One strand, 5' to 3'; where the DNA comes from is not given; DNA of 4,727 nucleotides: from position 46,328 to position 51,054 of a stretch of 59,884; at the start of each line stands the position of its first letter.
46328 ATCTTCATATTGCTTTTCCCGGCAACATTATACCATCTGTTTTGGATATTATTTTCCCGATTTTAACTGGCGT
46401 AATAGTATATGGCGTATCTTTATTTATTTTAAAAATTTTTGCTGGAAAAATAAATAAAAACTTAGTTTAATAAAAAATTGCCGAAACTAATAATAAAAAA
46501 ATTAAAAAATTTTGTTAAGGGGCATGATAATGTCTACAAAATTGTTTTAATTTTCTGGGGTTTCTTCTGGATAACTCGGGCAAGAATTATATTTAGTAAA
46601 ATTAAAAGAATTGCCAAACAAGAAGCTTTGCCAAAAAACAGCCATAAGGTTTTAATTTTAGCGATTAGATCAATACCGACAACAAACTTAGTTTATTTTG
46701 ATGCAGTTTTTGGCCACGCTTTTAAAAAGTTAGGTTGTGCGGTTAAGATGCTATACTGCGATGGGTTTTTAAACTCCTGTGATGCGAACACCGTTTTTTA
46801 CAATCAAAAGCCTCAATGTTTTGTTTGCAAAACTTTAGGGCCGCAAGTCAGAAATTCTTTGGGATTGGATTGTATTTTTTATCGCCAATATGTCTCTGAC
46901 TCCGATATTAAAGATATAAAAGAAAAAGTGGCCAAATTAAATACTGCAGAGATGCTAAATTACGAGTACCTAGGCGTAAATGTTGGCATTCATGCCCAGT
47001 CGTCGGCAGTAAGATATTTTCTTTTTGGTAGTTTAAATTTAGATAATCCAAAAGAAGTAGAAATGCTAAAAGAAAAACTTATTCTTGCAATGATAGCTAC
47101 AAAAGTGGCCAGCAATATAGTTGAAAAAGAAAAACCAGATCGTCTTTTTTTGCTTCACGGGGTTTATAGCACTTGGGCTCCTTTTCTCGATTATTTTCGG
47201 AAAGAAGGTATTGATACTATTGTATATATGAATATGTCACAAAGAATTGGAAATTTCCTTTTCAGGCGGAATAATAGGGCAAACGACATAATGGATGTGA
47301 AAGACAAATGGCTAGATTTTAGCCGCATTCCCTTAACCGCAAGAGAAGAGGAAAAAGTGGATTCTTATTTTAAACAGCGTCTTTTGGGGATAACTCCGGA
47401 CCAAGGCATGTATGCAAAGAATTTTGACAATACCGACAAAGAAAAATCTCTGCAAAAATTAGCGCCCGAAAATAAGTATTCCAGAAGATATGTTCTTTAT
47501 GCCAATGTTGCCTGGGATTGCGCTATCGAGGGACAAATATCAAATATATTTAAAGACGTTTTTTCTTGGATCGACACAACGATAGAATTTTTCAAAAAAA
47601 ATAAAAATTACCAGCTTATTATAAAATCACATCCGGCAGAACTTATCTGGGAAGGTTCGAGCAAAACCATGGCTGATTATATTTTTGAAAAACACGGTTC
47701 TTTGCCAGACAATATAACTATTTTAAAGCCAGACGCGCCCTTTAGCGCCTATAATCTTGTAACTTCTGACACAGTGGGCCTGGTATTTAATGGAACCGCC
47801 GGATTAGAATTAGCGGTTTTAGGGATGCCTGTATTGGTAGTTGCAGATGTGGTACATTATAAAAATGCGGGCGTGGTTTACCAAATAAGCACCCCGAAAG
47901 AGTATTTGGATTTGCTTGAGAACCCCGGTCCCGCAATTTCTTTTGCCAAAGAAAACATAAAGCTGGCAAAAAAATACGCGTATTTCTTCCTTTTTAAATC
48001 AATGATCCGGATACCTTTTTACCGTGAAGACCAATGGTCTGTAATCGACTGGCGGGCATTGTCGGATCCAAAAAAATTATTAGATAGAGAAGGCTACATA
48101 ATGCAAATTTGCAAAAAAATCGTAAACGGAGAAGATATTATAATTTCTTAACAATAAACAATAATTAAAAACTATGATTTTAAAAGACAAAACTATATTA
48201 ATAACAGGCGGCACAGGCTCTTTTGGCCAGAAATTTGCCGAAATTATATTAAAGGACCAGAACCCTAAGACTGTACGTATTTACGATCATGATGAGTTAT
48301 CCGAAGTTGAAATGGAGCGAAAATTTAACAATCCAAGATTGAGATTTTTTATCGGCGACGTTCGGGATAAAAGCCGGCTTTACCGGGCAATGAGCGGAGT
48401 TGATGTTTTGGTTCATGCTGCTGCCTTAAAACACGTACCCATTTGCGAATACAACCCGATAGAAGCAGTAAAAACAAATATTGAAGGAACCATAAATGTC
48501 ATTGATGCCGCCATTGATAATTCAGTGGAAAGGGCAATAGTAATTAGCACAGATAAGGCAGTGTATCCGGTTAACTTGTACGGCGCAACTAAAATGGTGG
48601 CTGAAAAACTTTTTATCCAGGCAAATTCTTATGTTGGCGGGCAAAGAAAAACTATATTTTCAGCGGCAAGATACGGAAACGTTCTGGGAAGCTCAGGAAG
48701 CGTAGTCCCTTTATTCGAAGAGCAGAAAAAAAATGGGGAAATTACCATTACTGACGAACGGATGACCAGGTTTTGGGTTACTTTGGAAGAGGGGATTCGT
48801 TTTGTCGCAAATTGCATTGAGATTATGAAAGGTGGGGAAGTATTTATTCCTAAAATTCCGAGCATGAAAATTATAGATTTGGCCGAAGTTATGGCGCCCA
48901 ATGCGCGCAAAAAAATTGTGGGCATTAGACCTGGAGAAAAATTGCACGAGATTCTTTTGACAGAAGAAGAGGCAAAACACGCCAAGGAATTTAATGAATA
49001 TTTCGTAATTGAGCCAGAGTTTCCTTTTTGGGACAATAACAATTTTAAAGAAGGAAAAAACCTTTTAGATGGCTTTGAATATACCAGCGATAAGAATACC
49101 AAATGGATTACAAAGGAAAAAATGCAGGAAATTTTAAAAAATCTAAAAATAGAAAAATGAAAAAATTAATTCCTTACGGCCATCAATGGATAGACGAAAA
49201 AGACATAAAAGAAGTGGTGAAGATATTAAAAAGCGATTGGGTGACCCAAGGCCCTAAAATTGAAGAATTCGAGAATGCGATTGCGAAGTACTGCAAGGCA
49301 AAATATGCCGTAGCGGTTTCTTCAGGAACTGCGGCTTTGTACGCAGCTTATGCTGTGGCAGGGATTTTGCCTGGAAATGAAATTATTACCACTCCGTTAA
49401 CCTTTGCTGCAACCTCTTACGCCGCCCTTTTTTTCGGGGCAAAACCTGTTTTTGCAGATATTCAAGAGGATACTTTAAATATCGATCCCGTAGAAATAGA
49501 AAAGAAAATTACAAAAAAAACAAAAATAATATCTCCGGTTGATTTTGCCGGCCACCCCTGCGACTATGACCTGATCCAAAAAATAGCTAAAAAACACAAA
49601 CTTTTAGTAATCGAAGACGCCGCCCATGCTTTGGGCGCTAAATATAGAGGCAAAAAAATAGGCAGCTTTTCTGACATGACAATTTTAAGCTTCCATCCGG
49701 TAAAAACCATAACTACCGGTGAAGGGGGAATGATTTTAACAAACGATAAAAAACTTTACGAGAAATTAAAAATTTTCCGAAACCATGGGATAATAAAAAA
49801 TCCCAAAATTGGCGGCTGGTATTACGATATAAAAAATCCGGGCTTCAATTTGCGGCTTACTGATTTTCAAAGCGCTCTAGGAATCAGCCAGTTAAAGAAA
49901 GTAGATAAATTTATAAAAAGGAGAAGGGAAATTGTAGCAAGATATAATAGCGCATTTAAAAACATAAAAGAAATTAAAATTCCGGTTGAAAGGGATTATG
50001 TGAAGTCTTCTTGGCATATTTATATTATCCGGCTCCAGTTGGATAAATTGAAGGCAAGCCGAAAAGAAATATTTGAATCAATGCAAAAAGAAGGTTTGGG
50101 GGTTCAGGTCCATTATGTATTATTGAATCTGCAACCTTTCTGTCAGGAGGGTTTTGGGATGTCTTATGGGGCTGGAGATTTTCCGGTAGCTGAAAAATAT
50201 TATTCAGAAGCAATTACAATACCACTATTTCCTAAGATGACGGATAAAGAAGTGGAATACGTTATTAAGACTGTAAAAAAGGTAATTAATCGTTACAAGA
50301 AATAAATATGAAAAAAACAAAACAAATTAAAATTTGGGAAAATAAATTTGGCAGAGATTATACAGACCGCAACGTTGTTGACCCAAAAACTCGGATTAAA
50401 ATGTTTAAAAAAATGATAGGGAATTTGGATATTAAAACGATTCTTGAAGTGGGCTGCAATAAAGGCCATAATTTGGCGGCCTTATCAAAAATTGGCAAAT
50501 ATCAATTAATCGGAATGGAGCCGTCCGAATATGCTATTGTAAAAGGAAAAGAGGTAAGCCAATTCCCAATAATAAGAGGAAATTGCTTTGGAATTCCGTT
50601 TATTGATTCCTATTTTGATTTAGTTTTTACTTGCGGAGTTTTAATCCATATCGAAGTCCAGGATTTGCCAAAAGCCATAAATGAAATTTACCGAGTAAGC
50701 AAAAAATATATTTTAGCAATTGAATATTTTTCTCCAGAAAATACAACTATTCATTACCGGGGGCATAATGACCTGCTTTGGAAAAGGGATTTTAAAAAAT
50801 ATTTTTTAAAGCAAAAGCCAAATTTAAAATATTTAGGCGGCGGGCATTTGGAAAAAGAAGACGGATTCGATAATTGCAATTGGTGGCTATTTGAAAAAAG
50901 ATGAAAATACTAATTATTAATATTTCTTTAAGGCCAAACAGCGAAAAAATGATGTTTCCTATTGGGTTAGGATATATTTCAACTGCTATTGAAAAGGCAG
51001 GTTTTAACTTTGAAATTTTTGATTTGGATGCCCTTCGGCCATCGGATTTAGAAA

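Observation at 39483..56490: Three paralogous cobalamin-binding radical SAM enzymes interleaved with the nonulosonate genes (top candidate for an undescribed tailoring system)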

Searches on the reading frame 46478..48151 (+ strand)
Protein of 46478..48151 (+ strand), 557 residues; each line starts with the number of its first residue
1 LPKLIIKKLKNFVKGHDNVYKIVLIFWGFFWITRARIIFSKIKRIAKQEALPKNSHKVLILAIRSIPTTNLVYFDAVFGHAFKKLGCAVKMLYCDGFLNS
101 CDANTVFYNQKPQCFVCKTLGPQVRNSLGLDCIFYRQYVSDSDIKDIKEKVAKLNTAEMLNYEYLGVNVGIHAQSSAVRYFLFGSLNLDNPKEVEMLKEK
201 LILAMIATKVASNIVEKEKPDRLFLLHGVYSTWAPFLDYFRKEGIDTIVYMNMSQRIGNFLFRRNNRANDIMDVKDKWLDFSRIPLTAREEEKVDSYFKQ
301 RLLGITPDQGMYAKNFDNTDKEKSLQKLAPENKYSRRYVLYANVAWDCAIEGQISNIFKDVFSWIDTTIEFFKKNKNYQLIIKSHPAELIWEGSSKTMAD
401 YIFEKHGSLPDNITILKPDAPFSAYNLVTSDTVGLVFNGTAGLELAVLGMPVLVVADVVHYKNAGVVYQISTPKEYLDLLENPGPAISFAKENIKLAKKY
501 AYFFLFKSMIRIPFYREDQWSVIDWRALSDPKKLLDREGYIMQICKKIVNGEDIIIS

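Call 7: search_protein_families(library=pfam, proteins=[window:46478-48151:+], max_evalue=0.01)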
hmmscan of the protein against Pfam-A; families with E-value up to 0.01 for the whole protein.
window:46478-48151:+ (557 aa): 1 family
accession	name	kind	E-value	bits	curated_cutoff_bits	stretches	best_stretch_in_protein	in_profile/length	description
PF05159.20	Capsule_synth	-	0.002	18.1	20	1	320-471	128-276/310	Capsule polysaccharide biosynthesis protein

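Call 37: search_protein_families(library=ncbifam, proteins=[window:46478-48151:+], max_evalue=0.00001)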
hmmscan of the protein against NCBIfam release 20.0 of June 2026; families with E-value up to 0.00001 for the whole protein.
window:46478-48151:+ (557 aa): 0 families

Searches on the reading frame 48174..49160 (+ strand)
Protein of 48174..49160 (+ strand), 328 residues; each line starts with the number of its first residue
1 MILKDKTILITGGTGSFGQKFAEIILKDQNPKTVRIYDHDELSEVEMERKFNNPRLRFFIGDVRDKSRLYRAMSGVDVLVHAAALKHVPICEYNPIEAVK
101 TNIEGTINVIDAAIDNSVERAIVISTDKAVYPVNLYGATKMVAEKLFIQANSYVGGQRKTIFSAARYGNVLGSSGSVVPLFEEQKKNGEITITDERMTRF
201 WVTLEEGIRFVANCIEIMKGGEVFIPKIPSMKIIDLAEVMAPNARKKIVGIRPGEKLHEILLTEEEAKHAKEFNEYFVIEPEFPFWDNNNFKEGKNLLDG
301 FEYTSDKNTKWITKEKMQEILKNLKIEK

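Call 7: search_protein_families(library=pfam, proteins=[window:48174-49160:+], max_evalue=0.01)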
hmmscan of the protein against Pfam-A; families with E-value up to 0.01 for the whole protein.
window:48174-49160:+ (328 aa): 11 families
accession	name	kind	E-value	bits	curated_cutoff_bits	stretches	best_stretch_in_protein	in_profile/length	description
PF02719.21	Polysacc_synt_2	-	1.1e-101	340.4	20.2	1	8-280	1-292/293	Polysaccharide biosynthesis protein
PF01073.25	3Beta_HSD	-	2.7e-22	79.6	22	1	9-133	1-123/280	3-beta hydroxysteroid dehydrogenase/isomerase family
PF01370.27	Epimerase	-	9.3e-19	68.2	20.9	1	8-202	1-212/240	NAD dependent epimerase/dehydratase family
PF16363.11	GDP_Man_Dehyd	-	1.2e-14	55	27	1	9-128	1-131/332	GDP-mannose 4,6 dehydratase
PF13460.12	NAD_binding_10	-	2.8e-09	37.6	27.2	1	12-129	1-101/184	NAD(P)H-binding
PF05368.20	NmrA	-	1.3e-08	35.2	27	1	5-189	2-172/298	NmrA-like family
PF04321.23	RmlD_sub_bind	-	1.7e-07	31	27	1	7-146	2-135/287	RmlD substrate binding domain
PF00106.31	adh_short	-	2.4e-07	30.8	26.6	1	6-146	1-159/195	short chain dehydrogenase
PF07993.18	NAD_binding_4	-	1e-05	25.3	20.1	1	11-129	2-139/258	Male sterility protein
PF03435.24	Sacchrp_dh_NADP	-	6.1e-05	23.8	25.1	1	8-114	1-100/129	Saccharopine dehydrogenase NADP binding domain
PF01210.29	NAD_Gly3P_dh_N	-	0.0062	17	23.1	0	13-85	6-79/158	NAD-dependent glycerol-3-phosphate dehydrogenase N-terminus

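Call 37: search_protein_families(library=ncbifam, proteins=[window:48174-49160:+], max_evalue=0.00001)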
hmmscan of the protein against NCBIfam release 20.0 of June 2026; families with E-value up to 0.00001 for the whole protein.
window:48174-49160:+ (328 aa): 15 families
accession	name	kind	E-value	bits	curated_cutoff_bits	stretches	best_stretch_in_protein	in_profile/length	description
TIGR03589.1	PseB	equivalog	2.2e-145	483.6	407.75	1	3-320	2-323/324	UDP-N-acetylglucosamine 4,6-dehydratase (inverting)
TIGR04130.1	FnlA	equivalog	8.4e-80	268.2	730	1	3-325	2-329/337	UDP-N-acetylglucosamine 4,6-dehydratase/5-epimerase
TIGR04180.1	EDH_00030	hypoth_equivalog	1e-17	64.2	475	1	8-141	1-130/297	NAD-dependent 4,6-dehydratase LegB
TIGR03466.1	HpnA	hypoth_equivalog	5.3e-14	51.8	367.65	1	7-166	2-150/327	hopanoid-associated sugar epimerase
TIGR01181.1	dTDP_gluc_dehyt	equivalog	1.6e-12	47.2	365.1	1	8-131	2-129/321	dTDP-glucose 4,6-dehydratase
NF041293.1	G6PDh_Azf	equivalog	2.3e-12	46.9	400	1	5-131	2-120/252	NAD-dependent glucose-6-phosphate dehydrogenase Azf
TIGR01179.1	galE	equivalog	2.9e-12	46.1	262.3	1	8-173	2-179/332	UDP-glucose 4-epimerase GalE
TIGR02622.1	CDP_4_6_dhtase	equivalog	3.7e-11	42.8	278.45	1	3-129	2-132/352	CDP-glucose 4,6-dehydratase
NF043036.1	ErythonDh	equivalog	1.4e-09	37.6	325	1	8-157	3-152/321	D-erythronate dehydrogenase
NF042422.1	oxyalk_red_OleD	equivalog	8e-08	32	580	1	8-128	3-112/329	2-alkyl-3-oxoalkanoate reductase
TIGR01214.1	rmlD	equivalog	9.5e-08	31.5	224.05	1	7-145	1-133/285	dTDP-4-dehydrorhamnose reductase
NF007956.0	PRK10675.1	subfamily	2.1e-07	30.4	394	1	8-131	3-128/338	UDP-glucose 4-epimerase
NF011728.1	PRK15181.1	equivalog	3.1e-07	29.7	760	1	3-120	13-135/348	Vi polysaccharide biosynthesis UDP-N-acetylglucosaminuronic acid C-4 epimerase TviC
NF042423.1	oxyalk_red_Shew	equivalog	1.8e-06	27.3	580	0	6-128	9-120/331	2-alkyl-3-oxoalkanoate reductase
NF033173.0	anticapsin_BacC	exception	3.5e-06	26.7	525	1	3-87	2-91/252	dihydroanticapsin 7-dehydrogenase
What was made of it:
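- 48174..49160 (+): PseB, UDP-GlcNAc 4,6-dehydratase (inverting). TIGR03589 483.6 bits, above the 407.75 cut-off (call 37).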

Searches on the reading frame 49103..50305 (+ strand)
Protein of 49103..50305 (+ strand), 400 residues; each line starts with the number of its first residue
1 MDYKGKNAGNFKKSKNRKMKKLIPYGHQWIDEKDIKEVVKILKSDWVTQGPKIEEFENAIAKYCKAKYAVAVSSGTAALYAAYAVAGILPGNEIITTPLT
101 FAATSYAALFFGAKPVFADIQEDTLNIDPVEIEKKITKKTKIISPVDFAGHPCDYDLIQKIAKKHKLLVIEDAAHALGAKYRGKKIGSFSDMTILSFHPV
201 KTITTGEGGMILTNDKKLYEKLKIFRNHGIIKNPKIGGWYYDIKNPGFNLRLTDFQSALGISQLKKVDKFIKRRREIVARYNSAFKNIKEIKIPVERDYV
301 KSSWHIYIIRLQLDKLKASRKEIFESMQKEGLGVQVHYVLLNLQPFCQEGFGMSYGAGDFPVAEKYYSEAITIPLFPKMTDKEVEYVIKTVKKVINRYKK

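Call 7: search_protein_families(library=pfam, proteins=[window:49103-50305:+], max_evalue=0.01)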
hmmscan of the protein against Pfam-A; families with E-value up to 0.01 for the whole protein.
window:49103-50305:+ (400 aa): 6 families
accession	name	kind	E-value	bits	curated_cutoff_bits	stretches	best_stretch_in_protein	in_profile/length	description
PF01041.23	DegT_DnrJ_EryC1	-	5.7e-124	414.4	19.8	1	30-391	3-359/360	DegT/DnrJ/EryC1/StrS aminotransferase family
PF00155.27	Aminotran_1_2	-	5.2e-09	36.2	19.7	1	53-179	44-192/361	Aminotransferase class I and II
PF01053.26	Cys_Met_Meta_PP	-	5.6e-09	35.5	27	1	50-231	51-232/381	Cys/Met metabolism PLP-dependent enzyme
PF01212.27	Beta_elim_lyase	-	0.00018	21.4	27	1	50-282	31-227/288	Beta-eliminating lyase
PF00266.25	Aminotran_5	-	0.00044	19.8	21.5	1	52-178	44-181/371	Aminotransferase class-V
PF00464.25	SHMT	-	0.0039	16.3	27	1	104-214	135-245/399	Serine hydroxymethyltransferase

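Call 37: search_protein_families(library=ncbifam, proteins=[window:49103-50305:+], max_evalue=0.00001)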
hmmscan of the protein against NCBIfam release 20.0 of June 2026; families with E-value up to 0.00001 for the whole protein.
window:49103-50305:+ (400 aa): 11 families
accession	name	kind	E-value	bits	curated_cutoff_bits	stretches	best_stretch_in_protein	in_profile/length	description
TIGR03588.1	PseC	equivalog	1.1e-142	475.5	423.5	1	23-394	2-379/380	UDP-4-amino-4,6-dideoxy-N-acetyl-beta-L-altrosamine transaminase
NF008658.2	PRK11658.1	equivalog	5.1e-85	285.4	631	1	19-396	1-378/379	UDP-4-amino-4-deoxy-L-arabinose aminotransferase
TIGR04181.1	NHT_00031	hypoth_equivalog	6.6e-77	258.8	420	1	30-374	8-357/359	LegC family aminotransferase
NF008687.0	PRK11706.1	equivalog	6.3e-71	239.1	375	1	23-395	2-374/375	dTDP-4-amino-4,6-dideoxygalactose transaminase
NF011936.0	PRK15407.1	equivalog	5.2e-62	210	423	2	12-229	26-251/440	lipopolysaccharide biosynthesis protein RfbH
TIGR02379.1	ECA_wecE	subfamily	1.3e-56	192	434.85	1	47-395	27-375/376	dTDP-4-amino-4,6-dideoxy-D-glucose transaminase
TIGR04427.1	PLP_DesI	equivalog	2.4e-52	178.4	650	1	39-395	39-383/390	dTDP-4-dehydro-6-deoxyglucose aminotransferase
NF000586.1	PRK00011.1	subfamily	5.5e-07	28.7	335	1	63-223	74-241/404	serine hydroxymethyltransferase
TIGR01328.1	met_gam_lyase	equivalog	1.1e-06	27.9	549.7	1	51-176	59-184/391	methionine gamma-lyase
NF006095.0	PRK08247.1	equivalog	1.7e-06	27.1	585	1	48-227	50-227/369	methionine biosynthesis PLP-dependent protein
NF005263.0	PRK06767.1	equivalog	9e-06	24.9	617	0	51-196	61-204/392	methionine gamma-lyase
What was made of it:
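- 49103..50305 (+): PseC aminotransferase. TIGR03588 475.5 bits, above the 423.5 cut-off (call 37).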

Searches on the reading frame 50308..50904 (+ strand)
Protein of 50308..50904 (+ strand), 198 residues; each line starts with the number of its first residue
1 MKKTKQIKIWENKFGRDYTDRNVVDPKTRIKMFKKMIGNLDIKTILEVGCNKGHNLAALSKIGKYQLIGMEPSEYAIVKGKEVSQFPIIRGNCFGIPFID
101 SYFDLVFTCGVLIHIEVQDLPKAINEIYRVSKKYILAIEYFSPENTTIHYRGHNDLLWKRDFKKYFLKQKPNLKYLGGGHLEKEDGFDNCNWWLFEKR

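Call 3: search_protein_families(library=pfam, proteins=[window:50308-50904:+])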
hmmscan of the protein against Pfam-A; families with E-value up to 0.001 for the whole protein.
window:50308-50904:+ (198 aa): 6 families
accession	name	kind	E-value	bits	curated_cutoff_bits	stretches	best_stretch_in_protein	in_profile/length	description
PF08241.18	Methyltransf_11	-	1.7e-14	54.6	21.2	1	46-133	1-89/95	Methyltransferase domain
PF13649.12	Methyltransf_25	-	3.9e-13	50.3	27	1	45-132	1-94/97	Methyltransferase domain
PF08242.18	Methyltransf_12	-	3.3e-07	31.4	30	1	46-130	1-91/98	Methyltransferase domain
PF13489.12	Methyltransf_23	-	8.7e-07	29.2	27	1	42-133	23-111/164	Methyltransferase domain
PF13847.12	Methyltransf_31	-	1.4e-06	28.5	27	1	43-142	5-113/145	Methyltransferase domain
PF08003.17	Methyltransf_9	-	0.00011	21.7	23.8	1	33-115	107-195/315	Protein of unknown function (DUF1698)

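Call 4: search_protein_families(library=ncbifam, proteins=[window:50308-50904:+])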
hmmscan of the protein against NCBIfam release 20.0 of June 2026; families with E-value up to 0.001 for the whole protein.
window:50308-50904:+ (198 aa): 11 families
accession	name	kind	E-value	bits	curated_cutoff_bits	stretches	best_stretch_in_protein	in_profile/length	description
TIGR03587.1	Pse_Me-ase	hypoth_equivalog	5.7e-50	170.3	112.05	1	3-198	2-204/204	pseudaminic acid biosynthesis-associated methylase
NF045667.1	MTase_DVU1556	equivalog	8.5e-08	31.9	155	1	43-131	24-111/213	DVU_1556 family methyltransferase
NF040539.1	AST_met_ArsM_2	exception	1.5e-07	31.5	240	1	23-132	38-156/262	putative arsinothricin biosynthesis methyltransferase ArsM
NF011650.0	PRK15068.1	equivalog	8.5e-07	28.1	209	1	31-114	112-202/324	tRNA 5-methoxyuridine(34)/uridine 5-oxyacetic acid(34) synthase CmoB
NF004452.0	PRK05785.1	equivalog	1.2e-06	28.2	207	1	29-146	41-152/228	hypothetical protein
TIGR00452.1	TIGR00452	equivalog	2.3e-05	23.4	275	1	33-114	109-196/316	tRNA 5-methoxyuridine(34)/uridine 5-oxyacetic acid(34) synthase CmoB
TIGR01934.1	MenG_MenH_UbiE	subfamily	9.5e-05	21.8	158.35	1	33-147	31-151/223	ubiquinone/menaquinone biosynthesis methyltransferase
TIGR02072.1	BioC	equivalog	0.00015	21.6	184.95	1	18-145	9-139/244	malonyl-ACP O-methyltransferase BioC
NF001243.0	PRK00216.1-4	equivalog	0.00049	19.5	235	1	32-138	35-152/237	demethylmenaquinone methyltransferase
TIGR02081.1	metW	equivalog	0.00089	18.8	189.5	0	44-149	16-120/194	methionine biosynthesis protein MetW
NF001244.0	PRK00216.1-5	equivalog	0.00099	18.5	216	0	32-145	39-161/236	bifunctional demethylmenaquinone methyltransferase/2-methoxy-6-polyprenyl-1,4-benzoquinol methylase UbiE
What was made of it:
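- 50308..50904 (+): Pseudaminic-acid-biosynthesis-associated methylase (class I SAM methyltransferase), partner of rSAM2. TIGR03587 170.3 bits, above the 112.05 cut-off (call 4).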
